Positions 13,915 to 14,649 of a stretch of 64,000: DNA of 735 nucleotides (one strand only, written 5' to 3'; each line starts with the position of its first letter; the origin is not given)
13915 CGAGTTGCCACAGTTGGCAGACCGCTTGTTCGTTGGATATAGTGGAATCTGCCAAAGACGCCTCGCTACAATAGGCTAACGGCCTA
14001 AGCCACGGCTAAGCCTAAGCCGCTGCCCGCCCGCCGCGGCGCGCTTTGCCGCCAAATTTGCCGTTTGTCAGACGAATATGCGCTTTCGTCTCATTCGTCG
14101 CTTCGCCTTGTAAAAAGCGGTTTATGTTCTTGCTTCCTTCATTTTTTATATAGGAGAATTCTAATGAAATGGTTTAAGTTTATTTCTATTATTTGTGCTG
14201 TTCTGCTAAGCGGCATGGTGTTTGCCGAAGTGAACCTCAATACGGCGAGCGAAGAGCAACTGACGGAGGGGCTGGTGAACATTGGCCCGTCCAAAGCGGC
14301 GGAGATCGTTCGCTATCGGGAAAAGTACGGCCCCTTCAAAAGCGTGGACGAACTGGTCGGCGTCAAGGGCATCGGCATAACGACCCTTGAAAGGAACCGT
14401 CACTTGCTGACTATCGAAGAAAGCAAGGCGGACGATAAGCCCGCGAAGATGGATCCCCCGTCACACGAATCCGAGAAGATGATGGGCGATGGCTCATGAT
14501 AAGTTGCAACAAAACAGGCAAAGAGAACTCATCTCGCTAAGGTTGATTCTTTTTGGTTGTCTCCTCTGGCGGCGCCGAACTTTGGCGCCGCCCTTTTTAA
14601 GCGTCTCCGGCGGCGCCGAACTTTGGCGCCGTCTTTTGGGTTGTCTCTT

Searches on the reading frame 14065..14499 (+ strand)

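Call 53: search_protein_families(library=pfam, proteins=[window:14065-14499:+], max_evalue=0.001)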
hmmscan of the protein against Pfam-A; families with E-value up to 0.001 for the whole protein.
window:14065-14499:+ (144 aa): 3 families
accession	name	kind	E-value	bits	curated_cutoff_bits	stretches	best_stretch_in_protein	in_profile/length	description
PF12836.13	HHH_3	-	1.1e-18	67.5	27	1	55-115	5-64/65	Helix-hairpin-helix motif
PF00633.29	HHH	-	1.3e-05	25.2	24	0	91-107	7-23/30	Helix-hairpin-helix motif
PF03934.19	T2SSK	-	0.00066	20.4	24.2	1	56-99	1-43/63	Type II secretion system (T2SS), protein K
